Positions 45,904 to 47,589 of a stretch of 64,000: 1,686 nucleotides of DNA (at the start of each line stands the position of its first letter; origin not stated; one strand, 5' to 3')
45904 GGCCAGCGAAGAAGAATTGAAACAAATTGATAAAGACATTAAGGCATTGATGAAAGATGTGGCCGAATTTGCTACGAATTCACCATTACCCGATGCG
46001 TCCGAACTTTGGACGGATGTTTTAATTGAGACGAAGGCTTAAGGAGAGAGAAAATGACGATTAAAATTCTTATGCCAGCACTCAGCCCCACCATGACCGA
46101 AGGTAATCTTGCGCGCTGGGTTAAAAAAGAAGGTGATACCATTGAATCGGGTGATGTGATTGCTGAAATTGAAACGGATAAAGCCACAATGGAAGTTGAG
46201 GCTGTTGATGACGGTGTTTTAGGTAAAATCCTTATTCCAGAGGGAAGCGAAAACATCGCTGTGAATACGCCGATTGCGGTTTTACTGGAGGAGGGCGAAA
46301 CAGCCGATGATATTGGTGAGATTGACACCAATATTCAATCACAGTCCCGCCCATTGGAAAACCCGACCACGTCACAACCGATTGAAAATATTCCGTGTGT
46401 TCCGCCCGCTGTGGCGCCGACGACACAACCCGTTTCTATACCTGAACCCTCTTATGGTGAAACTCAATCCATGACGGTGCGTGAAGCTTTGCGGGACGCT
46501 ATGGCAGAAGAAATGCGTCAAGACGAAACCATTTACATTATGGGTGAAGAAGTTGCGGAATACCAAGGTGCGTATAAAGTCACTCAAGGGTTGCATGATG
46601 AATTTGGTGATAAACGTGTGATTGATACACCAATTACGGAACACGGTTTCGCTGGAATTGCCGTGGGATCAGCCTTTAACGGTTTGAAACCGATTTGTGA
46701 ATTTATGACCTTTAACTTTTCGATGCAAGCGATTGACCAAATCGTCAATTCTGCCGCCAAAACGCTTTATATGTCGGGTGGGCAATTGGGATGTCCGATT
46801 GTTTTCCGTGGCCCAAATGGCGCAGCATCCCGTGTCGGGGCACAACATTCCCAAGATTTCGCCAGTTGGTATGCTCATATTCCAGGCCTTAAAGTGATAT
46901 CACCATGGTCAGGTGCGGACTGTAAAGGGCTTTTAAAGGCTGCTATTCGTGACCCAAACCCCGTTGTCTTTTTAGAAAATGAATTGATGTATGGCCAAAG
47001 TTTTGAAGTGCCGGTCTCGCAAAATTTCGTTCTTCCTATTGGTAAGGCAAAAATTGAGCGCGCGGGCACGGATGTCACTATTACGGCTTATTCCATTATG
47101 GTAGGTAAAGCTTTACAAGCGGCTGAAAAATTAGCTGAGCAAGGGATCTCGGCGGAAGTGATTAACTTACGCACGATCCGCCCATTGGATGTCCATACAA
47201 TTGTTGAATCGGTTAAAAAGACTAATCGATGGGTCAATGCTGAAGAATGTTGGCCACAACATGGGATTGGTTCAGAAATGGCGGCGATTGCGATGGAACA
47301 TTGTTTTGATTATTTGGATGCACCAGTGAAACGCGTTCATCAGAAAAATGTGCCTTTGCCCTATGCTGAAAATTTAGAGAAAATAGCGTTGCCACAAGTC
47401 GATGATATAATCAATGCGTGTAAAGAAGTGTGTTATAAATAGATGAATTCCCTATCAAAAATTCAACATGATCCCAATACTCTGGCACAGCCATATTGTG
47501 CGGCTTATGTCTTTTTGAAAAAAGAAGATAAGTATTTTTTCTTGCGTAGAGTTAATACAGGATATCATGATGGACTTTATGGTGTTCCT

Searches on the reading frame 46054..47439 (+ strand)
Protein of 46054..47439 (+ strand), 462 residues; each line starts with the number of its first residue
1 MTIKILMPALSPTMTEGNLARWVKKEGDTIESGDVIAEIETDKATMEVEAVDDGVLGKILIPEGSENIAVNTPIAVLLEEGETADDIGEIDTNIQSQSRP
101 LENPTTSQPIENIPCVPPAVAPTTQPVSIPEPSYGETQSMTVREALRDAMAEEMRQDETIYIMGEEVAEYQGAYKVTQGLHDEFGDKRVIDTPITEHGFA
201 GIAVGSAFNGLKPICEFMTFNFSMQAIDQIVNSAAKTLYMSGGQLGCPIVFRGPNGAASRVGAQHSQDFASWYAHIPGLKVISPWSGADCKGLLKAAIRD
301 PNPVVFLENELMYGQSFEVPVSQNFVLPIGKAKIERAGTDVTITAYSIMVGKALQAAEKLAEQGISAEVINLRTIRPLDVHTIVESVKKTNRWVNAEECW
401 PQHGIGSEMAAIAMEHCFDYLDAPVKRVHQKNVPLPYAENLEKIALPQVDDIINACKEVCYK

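Call 5: search_protein_families(library=ncbifam, proteins=[window:46054-47439:+], max_evalue=1)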
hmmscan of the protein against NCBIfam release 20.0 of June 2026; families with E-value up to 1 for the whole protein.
window:46054-47439:+ (462 aa): 27 families (the best 25 are shown)
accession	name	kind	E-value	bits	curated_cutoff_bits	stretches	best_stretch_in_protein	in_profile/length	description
NF008854.0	PRK11892.1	equivalog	5.4e-240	796.8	454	1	1-462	1-464/464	pyruvate dehydrogenase complex E1 component subunit beta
NF006667.0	PRK09212.1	subfamily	1e-167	557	321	1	139-461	3-324/327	pyruvate dehydrogenase complex E1 component subunit beta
TIGR01349.1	PDHac_trf_mito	equivalog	4.1e-37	128.4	445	1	4-127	1-122/437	pyruvate dehydrogenase complex dihydrolipoamide acetyltransferase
NF004559.0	PRK05899.2-5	equivalog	1.7e-24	86.1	488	1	123-432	301-595/627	transketolase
TIGR00204.1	dxs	equivalog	1.2e-22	80.2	465.95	1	144-427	314-580/616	1-deoxy-D-xylulose-5-phosphate synthase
NF011457.0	PRK14875.1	equivalog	3.8e-21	75.5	307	1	3-99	4-99/372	acetoin dehydrogenase dihydrolipoyllysine-residue acetyltransferase subunit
TIGR01347.1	sucB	equivalog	3e-17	62.9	378.65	1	3-131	1-128/404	dihydrolipoyllysine-residue succinyltransferase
NF004309.0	PRK05704.1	equivalog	1.2e-16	61.1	449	1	1-112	1-111/408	2-oxoglutarate dehydrogenase complex dihydrolipoyllysine-residue succinyltransferase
TIGR02927.1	SucB_Actino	equivalog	4e-13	49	423.45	1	1-137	1-137/579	2-oxoglutarate dehydrogenase, E2 component, dihydrolipoamide succinyltransferase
NF003933.0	PRK05444.2-2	equivalog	7.9e-13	47.8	395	1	178-432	327-575/606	1-deoxy-D-xylulose-5-phosphate synthase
NF008968.0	PRK12315.1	subfamily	2.7e-12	45.8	510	1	138-448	277-572/582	1-deoxy-D-xylulose-5-phosphate synthase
NF004556.0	PRK05899.2-2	equivalog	1e-11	43.9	575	1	319-416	500-596/639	transketolase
NF008814.0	PRK11854.1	equivalog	8e-11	41.1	722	1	1-146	1-125/637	pyruvate dehydrogenase complex dihydrolipoyllysine-residue acetyltransferase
TIGR01348.1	PDHac_trf_long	equivalog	1.4e-05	23.9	552.1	1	14-127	11-103/587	dihydrolipoyllysine-residue acetyltransferase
NF006761.0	PRK09282.1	domain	0.0006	18.4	402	1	15-66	528-579/591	pyruvate carboxylase subunit B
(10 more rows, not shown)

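Call 18: find_related_loci(query=window:46054-47439:+, collection=genome_contigs, flank=5000)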
Query window:46054-47439:+ (462 aa) in genome_contigs; peptide patterns used: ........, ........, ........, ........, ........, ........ (x = any residue, [..] = any of these).
600 stretches matched a pattern (row limit reached: there are more); 600 encode a relative of the query (tblastn E <= 1e-3); the best 80 are kept; 80 distinct loci.
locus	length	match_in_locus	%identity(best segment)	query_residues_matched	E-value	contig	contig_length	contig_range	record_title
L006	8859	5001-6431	70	1-462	0e+0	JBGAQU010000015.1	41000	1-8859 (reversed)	MAG: Alphaproteobacteria bacterium isolate MAG_AAO_H10.82 AAOH10-82_opera_contig_3949, whole genome shotgun sequence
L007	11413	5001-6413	70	1-462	0e+0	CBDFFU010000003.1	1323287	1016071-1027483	MAG: Alphaproteobacteria bacterium isolate 1dc9c92b-121d-4efa-9d34-c4379e75eccc genome assembly, contig: contig_3, whole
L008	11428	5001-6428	67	1-461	0e+0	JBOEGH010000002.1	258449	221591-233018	MAG: Alphaproteobacteria bacterium isolate PBSAalp16 PBSAc_contig_62, whole genome shotgun sequence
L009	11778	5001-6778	67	1-461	0e+0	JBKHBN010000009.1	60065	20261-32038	MAG: Alphaproteobacteria bacterium isolate D1M01_52 NODE_385_length_60065_cov_7.520963, whole genome shotgun sequence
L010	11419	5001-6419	68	1-462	0e+0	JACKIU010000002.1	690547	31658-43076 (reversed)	MAG: Rhodospirillales bacterium isolate HK-STAS-PROT-20 HK-STAS-PROT-20_2, whole genome shotgun sequence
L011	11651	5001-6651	71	1-453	0e+0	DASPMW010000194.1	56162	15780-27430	MAG TPA_asm: Patescibacteria group bacterium isolate SMAG_U12103 k141_58156, whole genome shotgun sequence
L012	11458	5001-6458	67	1-462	0e+0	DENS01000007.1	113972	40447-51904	MAG TPA_asm: Micavibrio sp. UBA2638 UBA2638_contig_4833, whole genome shotgun sequence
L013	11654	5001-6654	69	1-459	0e+0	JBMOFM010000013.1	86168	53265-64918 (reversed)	MAG: Alphaproteobacteria bacterium isolate Deming_bin.231 contig363, whole genome shotgun sequence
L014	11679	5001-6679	68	1-462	0e+0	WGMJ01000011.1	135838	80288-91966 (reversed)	MAG: Alphaproteobacteria bacterium isolate RI_185 c_000000178593, whole genome shotgun sequence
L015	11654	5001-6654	70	1-453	0e+0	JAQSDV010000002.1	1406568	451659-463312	MAG: bacterium isolate D1-2020 MAG006 NODE_1_length_1406568_cov_28.438988, whole genome shotgun sequence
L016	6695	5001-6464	65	1-462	0e+0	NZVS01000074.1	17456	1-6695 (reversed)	MAG: Alphaproteobacteria bacterium isolate NAT608 150596, whole genome shotgun sequence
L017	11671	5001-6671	67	1-462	0e+0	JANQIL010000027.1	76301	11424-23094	MAG: Magnetospira sp. isolate PL24a_bin.52 k99_4143475, whole genome shotgun sequence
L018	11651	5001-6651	66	1-462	0e+0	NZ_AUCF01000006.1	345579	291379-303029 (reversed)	Azospirillum halopraeferens DSM 3675 G472DRAFT_scaffold00005.5_C, whole genome shotgun sequence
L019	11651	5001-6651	67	1-462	0e+0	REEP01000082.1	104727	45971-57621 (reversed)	MAG: Rhodospirillales bacterium isolate PLM2.Bin41 NODE_79_length_104727_cov_11.5923, whole genome shotgun sequence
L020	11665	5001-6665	67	1-462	0e+0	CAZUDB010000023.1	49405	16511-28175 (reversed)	MAG TPA_asm: uncultured Rhodospirillaceae bacterium isolate SRP128890_co1_245 genome assembly, contig: NODE_1213_length_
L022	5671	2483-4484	65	1-462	0e+0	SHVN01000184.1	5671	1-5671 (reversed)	MAG: Xanthobacteraceae bacterium isolate Baikal-deep-G39 BACOMB-40M-C5431, whole genome shotgun sequence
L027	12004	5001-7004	65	1-461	0e+0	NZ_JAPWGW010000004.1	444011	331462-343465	Henriciella marina strain G21632-S1 NODE_4_length_444011_cov_123.38, whole genome shotgun sequence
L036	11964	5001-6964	64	1-462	0e+0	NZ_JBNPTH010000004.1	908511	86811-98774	Bradyrhizobium sp. HKCCYLS3077 NODE_4, whole genome shotgun sequence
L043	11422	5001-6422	66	1-461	0e+0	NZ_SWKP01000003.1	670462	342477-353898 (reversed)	Maricaulis alexandrii strain LZ-16-1 NODE_1, whole genome shotgun sequence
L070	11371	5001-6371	63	1-462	0e+0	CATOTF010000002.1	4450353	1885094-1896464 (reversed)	MAG: uncultured Rhizobiaceae bacterium isolate 549a7c9a-40e5-4b7f-bccc-05cc6f8e5008 genome assembly, contig: contig_2, w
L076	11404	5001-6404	65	1-462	0e+0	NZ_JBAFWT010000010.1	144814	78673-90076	Xanthobacter sp. DSM 24535 strain W30 Contig010, whole genome shotgun sequence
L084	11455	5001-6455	62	1-462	0e+0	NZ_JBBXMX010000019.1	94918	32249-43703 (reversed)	Methylobacterium guangdongense strain SI9 NODE_19_length_94918_cov_37.223692, whole genome shotgun sequence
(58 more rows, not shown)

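Call 60: search_protein_families(library=pfam, proteins=[L007:7852-8370:+, L007:8636-9088:+, L007:9088-9537:+, L036:6411-6713:+, L022:3884-4231:+, L027:6421-6741:+, L006:6442-6855:+, L008:6457-6927:+, L070:6371-6715:+, L043:6435-6839:+], max_evalue=0.01)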
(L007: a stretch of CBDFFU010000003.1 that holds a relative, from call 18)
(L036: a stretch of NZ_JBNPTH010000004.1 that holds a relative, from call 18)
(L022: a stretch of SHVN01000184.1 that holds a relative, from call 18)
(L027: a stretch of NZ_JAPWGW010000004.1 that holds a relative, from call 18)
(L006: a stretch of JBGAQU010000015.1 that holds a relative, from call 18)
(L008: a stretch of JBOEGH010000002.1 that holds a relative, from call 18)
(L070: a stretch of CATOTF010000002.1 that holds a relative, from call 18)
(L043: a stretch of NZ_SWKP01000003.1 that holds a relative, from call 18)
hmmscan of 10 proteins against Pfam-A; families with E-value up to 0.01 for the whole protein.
L007:7852-8370:+ (173 aa): 0 families

L007:8636-9088:+ (151 aa): 1 family
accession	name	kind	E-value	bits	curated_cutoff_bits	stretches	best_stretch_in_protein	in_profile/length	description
PF00892.27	EamA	-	1.1e-08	35.9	28.2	1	12-148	2-133/135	EamA-like transporter family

L007:9088-9537:+ (150 aa): 0 families

L036:6411-6713:+ (101 aa): 1 family
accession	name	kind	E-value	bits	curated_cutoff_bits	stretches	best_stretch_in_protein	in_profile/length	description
PF16826.10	DUF5076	-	1.1e-29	102.6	25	1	6-88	1-84/84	Domain of unknown function (DUF5076)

L022:3884-4231:+ (116 aa): 1 family
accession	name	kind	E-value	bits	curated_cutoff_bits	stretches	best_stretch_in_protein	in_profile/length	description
PF16826.10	DUF5076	-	2.2e-10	40.8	25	1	14-91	2-80/84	Domain of unknown function (DUF5076)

L027:6421-6741:+ (107 aa): 1 family
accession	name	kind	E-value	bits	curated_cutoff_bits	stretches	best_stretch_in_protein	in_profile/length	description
PF16826.10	DUF5076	-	1.4e-16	60.7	25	1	7-92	1-80/84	Domain of unknown function (DUF5076)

L006:6442-6855:+ (138 aa): 1 family
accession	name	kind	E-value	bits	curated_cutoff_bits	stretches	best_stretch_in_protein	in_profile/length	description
PF16358.11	RcsF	-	0.00014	22.2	29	1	37-129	20-109/110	RcsF lipoprotein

L008:6457-6927:+ (157 aa): 0 families

L070:6371-6715:+ (115 aa): 0 families

L043:6435-6839:+ (135 aa): 0 families

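Call 74: search_protein_families(library=pfam, proteins=[L076:6404-7144:+, L084:6822-7412:+, L043:6839-7240:+], max_evalue=0.0001)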
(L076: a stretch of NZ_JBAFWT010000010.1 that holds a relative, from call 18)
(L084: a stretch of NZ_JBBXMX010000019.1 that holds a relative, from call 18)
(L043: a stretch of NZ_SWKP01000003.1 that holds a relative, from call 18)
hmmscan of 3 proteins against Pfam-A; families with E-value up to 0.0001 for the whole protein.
L076:6404-7144:+ (247 aa): 0 families

L084:6822-7412:+ (197 aa): 1 family
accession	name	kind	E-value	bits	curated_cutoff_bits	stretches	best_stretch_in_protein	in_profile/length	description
PF05685.18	Uma2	-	4e-24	85.5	27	1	11-172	4-162/172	Putative restriction endonuclease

L043:6839-7240:+ (134 aa): 1 family
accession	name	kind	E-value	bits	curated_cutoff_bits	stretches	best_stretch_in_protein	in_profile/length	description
PF04828.22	GFA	-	7.1e-15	55.5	24.3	1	11-111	3-107/115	Glutathione-dependent formaldehyde-activating enzyme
